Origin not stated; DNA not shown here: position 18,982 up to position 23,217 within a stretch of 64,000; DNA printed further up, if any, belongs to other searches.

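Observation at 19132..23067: Bacteroidota-style 1311-aa repeat lipoprotein inserted in an alphaproteobacterial core region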

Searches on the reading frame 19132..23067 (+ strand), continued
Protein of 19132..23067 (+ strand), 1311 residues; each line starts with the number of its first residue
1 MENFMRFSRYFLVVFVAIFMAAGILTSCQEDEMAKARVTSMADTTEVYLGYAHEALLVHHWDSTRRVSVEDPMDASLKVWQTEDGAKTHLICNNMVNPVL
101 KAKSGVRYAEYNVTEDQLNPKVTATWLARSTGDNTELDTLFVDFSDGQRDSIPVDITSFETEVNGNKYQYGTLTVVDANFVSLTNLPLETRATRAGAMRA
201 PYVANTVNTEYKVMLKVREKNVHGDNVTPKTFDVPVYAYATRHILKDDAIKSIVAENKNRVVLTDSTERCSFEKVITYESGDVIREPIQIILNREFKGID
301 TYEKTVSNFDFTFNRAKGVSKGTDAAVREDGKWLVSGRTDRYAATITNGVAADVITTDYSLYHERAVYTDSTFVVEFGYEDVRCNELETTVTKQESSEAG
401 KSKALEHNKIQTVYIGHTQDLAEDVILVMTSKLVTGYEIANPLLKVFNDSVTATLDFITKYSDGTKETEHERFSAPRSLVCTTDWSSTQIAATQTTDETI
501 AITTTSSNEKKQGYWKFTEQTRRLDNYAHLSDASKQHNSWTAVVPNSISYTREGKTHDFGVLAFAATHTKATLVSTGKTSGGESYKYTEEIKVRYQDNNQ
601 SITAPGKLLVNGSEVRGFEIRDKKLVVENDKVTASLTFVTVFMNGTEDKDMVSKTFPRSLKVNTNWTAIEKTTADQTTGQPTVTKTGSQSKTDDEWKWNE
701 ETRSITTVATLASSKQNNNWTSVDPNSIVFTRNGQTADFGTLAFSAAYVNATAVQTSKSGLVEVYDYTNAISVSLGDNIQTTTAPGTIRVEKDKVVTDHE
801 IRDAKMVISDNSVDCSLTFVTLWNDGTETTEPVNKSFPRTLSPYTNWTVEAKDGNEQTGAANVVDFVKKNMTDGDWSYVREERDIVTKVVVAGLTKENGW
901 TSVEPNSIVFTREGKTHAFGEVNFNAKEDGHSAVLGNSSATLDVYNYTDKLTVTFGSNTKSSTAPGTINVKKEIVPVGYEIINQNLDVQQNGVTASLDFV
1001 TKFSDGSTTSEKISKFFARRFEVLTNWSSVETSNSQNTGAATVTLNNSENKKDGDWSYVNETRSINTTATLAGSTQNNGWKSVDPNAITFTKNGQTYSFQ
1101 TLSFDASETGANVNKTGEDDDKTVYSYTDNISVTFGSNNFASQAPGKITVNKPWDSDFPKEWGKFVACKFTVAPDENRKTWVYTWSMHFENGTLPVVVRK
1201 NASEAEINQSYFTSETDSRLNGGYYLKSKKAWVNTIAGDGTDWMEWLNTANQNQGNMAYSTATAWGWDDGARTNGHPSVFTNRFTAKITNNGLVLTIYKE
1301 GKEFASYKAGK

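Call 52: search_protein_families(library=pfam, proteins=[P0099, P0110, P0124, P0136, P0162], max_evalue=0.001)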
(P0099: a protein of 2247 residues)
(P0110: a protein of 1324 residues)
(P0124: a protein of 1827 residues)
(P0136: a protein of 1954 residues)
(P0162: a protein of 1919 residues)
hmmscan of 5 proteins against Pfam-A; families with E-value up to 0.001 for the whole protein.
P0099 (2247 aa): 2 families
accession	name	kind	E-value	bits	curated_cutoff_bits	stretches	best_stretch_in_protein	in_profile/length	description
PF21785.3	Bflower_2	-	2.4e-14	53.6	38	2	1888-1980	12-100/112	5-fold beta-flower protein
PF21784.3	Bflower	-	0.0002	22.1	25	0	1586-1647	7-69/116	4-fold beta flower protein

P0110 (1324 aa): 0 families

P0124 (1827 aa): 0 families

P0136 (1954 aa): 1 family
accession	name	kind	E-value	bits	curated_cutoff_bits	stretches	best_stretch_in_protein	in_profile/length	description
PF02839.19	CBM_5_12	-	1.5e-22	79.7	26.2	2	1000-1027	2-29/44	Carbohydrate-binding module family 5/12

P0162 (1919 aa): 1 family
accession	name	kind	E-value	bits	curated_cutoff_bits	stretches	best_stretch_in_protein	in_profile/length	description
PF02839.19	CBM_5_12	-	4.2e-16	59.1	26.2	2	1694-1719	2-27/44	Carbohydrate-binding module family 5/12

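Call 55: list_cluster_members(proteins=[P0074, P0077, P0087, P0088, P0098, P0113, P0119, P0128, P0133, P0177])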
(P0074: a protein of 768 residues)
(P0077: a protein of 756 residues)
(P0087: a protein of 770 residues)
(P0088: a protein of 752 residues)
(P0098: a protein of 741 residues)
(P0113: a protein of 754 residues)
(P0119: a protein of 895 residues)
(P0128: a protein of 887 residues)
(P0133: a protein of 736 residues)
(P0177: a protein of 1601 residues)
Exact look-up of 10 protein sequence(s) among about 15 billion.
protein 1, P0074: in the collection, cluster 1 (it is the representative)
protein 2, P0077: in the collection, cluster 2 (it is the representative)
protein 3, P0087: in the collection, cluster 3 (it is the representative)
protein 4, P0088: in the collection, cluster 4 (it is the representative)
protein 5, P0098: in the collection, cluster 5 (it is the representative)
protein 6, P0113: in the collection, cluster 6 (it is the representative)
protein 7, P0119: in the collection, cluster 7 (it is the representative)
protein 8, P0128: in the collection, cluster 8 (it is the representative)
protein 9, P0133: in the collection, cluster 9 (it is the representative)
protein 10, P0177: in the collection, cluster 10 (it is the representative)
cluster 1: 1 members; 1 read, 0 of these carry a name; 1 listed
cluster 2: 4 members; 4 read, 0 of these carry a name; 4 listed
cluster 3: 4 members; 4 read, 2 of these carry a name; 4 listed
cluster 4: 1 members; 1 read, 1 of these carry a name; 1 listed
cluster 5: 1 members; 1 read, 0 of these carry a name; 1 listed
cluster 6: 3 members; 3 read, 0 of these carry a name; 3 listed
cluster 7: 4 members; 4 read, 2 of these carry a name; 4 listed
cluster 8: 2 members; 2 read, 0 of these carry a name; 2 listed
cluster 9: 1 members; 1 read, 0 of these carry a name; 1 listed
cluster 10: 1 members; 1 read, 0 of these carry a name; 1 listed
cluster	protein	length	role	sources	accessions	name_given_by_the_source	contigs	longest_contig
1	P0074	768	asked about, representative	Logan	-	-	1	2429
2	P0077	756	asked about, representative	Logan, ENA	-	-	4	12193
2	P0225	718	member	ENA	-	-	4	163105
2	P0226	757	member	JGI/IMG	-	-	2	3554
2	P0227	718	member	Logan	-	-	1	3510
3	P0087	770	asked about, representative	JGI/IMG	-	hypothetical protein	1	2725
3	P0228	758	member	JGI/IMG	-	hypothetical protein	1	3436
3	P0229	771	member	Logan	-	-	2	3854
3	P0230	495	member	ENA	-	-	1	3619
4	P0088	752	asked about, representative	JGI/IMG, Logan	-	hypothetical protein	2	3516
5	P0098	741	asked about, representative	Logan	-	-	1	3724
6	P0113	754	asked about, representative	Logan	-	-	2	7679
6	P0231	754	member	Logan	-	-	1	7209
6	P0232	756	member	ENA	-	-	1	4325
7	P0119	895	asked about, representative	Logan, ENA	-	-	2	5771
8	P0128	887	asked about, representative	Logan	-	-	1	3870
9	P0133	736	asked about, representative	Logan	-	-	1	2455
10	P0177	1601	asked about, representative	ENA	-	-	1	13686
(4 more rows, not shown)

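Call 56: search_protein_families(library=pfam, proteins=[P0119, P0128, P0129, P0137, P0163, P0177, P0195, P0139], max_evalue=0.001)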
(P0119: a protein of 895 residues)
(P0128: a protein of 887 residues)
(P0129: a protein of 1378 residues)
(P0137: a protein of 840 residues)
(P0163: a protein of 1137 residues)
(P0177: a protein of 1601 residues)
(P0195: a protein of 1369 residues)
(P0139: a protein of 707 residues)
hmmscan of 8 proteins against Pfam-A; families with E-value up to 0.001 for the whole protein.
P0119 (895 aa): 2 families
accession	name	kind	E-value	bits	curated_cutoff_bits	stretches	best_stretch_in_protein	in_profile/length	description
PF00404.24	Dockerin_1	-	3.8e-10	40.2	22.9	1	840-892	1-54/57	Dockerin type I domain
PF13306.12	LRR_5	-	6.1e-10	39.5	27.7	1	717-800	30-111/127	BspA type Leucine rich repeat region (6 copies)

P0128 (887 aa): 1 family
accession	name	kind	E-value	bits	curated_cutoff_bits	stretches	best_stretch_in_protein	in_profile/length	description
PF13306.12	LRR_5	-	1.8e-14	54.2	27.7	1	714-793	23-100/127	BspA type Leucine rich repeat region (6 copies)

P0129 (1378 aa): 3 families
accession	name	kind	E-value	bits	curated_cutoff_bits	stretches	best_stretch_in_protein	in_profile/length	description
PF13306.12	LRR_5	-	9.3e-80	265.2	27.7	4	699-794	12-106/127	BspA type Leucine rich repeat region (6 copies)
PF13855.12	LRR_8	-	0.00044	20.4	27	0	731-776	13-59/61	Leucine rich repeat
PF23952.1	LRR_EndoS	-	0.00064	20.4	27.9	0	692-771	30-111/116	Endo-beta-N-acetylglucosaminidase EndoS LRR domain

P0137 (840 aa): 3 families
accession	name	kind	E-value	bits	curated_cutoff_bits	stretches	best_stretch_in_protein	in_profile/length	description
PF13306.12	LRR_5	-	3.1e-36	124.5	27.7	2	483-567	8-88/127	BspA type Leucine rich repeat region (6 copies)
PF13855.12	LRR_8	-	5.1e-09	36.2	27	0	523-567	13-58/61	Leucine rich repeat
PF12799.13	LRR_4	-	7.9e-05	23.2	27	0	536-569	2-33/44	Leucine Rich repeats (2 copies)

P0163 (1137 aa): 3 families
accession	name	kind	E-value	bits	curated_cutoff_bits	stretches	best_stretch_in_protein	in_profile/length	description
PF03382.20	DUF285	-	6.4e-36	123.2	25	2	793-906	6-113/120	Mycoplasma protein of unknown function, DUF285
PF00404.24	Dockerin_1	-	6.2e-07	30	22.9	1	969-1019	1-56/57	Dockerin type I domain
PF01827.32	FTH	-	8.9e-05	22.7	22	1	587-661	5-80/141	FTH domain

P0177 (1601 aa): 6 families
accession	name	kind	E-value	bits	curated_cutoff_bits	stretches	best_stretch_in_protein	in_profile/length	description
PF13306.12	LRR_5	-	2.8e-187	612.7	27.7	7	66-195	3-125/127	BspA type Leucine rich repeat region (6 copies)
PF13855.12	LRR_8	-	1.6e-45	153.1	27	1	89-130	16-56/61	Leucine rich repeat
PF18676.6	MBG_2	-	1.6e-34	118.7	25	2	995-1069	1-71/72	MBG domain (YGX type)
PF23952.1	LRR_EndoS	-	1.6e-13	51.3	27.9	0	1124-1185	32-94/116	Endo-beta-N-acetylglucosaminidase EndoS LRR domain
PF00404.24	Dockerin_1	-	3.1e-08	34.1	22.9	1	1389-1441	2-54/57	Dockerin type I domain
PF12799.13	LRR_4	-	1.7e-06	28.6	27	0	502-537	2-33/44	Leucine Rich repeats (2 copies)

P0195 (1369 aa): 5 families
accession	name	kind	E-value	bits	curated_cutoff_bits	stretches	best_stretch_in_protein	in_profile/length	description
PF13306.12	LRR_5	-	1.6e-72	241.8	27.7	3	902-1020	7-122/127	BspA type Leucine rich repeat region (6 copies)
PF02368.24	Big_2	-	3.6e-13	49.7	22.8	1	1239-1308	11-79/79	Bacterial Ig-like domain (group 2)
PF11551.14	Omp28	-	6e-10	39.7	34.9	1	85-272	10-169/171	Outer membrane protein Omp28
PF13855.12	LRR_8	-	1.2e-08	35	27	0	939-979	11-52/61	Leucine rich repeat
PF00404.24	Dockerin_1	-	9.7e-07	29.3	22.9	1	1316-1364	1-54/57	Dockerin type I domain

P0139 (707 aa): 2 families
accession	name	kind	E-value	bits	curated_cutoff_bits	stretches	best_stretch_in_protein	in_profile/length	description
PF13306.12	LRR_5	-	3.9e-30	104.8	27.7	2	67-171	22-123/127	BspA type Leucine rich repeat region (6 copies)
PF00404.24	Dockerin_1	-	6.1e-06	26.8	22.9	1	312-361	1-50/57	Dockerin type I domain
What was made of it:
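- The CTD recurs next to CBM_5_12, beta-flower, BspA-type LRR, dockerin, MBG and Big_2 domains (calls 52, 56).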

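Call 58: find_homologous_proteins(query=A5, max_evalue=0.00001)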
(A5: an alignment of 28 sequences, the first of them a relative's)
Query A5 (28 sequences) (741 aa, profile of the alignment): 8 proteins with E <= 0.00001 among 8000 candidates.
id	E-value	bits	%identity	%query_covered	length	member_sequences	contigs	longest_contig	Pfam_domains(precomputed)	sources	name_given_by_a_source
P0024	1.0e-247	842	30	59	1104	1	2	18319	-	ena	-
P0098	1.4e-227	776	100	100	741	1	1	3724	-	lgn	-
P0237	1.1e-202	694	79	100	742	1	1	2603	-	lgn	-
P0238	9.8e-201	687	73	100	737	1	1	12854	-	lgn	-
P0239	2.8e-184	633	64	100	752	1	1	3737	-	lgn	-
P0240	1.4e-179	617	59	100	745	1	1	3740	-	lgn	-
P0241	4.3e-175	602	63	100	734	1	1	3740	-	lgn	-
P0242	1.0e-171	591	58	100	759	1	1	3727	-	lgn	-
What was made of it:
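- Tried and rejected: It returned essentially only relatives of the first sequence (call 58).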

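Call 59: find_encoding_contigs(protein=P0238, flank=10000, max_places=3)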
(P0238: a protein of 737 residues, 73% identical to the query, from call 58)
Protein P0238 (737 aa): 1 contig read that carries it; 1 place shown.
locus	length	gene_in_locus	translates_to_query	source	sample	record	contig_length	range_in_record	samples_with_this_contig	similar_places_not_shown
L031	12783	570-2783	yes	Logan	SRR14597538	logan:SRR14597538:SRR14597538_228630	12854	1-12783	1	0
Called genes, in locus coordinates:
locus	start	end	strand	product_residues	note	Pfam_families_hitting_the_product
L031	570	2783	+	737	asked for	-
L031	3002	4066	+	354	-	-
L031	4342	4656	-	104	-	PF00085:Thioredoxin, PF13098:Thioredoxin_2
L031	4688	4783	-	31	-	-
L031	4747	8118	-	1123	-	PF00580:UvrD-helicase, PF13245:AAA_19, PF00580:UvrD-helicase, PF12705:PDDEXK_1 (faint), PF13538:UvrD_C_2 (faint), PF13361:UvrD_C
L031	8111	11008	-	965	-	PF12705:PDDEXK_1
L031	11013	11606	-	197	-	PF01725:Ham1p_like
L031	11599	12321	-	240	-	PF01138:RNase_PH, PF03725:RNase_PH_C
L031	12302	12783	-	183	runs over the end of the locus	?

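Call 60: list_cluster_members(proteins=[P0165, P0172, P0179, P0186, P0192, P0199, P0185, P0202, P0208, P0209])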
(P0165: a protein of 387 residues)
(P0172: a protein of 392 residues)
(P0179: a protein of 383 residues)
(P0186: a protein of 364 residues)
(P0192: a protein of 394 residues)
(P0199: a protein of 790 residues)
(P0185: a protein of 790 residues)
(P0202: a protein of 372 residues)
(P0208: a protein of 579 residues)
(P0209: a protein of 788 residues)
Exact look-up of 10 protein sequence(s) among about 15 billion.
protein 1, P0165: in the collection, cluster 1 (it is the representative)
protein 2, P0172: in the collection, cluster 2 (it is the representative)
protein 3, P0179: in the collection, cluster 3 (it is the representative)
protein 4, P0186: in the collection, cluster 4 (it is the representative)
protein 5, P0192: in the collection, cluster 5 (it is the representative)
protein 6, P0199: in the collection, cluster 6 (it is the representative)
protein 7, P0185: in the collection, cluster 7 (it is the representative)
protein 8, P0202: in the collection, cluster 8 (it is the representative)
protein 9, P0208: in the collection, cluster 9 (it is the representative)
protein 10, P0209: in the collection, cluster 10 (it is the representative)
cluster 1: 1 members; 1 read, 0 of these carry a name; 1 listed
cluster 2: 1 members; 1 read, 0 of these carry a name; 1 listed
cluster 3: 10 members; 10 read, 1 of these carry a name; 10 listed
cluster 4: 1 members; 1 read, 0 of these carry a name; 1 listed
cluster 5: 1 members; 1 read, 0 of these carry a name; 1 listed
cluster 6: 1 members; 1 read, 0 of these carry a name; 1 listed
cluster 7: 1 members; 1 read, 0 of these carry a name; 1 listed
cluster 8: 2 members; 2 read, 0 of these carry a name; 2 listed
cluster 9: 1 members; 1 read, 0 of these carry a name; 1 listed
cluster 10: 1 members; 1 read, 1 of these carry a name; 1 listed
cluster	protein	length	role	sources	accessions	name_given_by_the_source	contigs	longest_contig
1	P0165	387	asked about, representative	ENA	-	-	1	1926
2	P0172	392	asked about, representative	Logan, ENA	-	-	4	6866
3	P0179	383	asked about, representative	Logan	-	-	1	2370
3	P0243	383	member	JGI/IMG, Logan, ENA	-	hypothetical protein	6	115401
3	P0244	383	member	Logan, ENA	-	-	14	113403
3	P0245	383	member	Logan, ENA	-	-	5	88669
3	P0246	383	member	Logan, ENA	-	-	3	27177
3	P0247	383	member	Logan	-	-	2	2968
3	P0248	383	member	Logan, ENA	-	-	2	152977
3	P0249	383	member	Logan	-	-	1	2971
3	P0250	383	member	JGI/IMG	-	-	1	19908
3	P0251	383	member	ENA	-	-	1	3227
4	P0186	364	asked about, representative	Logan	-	-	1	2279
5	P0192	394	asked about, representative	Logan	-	-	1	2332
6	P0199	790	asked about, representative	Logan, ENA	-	-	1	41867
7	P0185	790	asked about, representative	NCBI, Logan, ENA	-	-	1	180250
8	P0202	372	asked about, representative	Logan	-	-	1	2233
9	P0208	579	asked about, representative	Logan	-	-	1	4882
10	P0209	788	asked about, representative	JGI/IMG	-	hypothetical protein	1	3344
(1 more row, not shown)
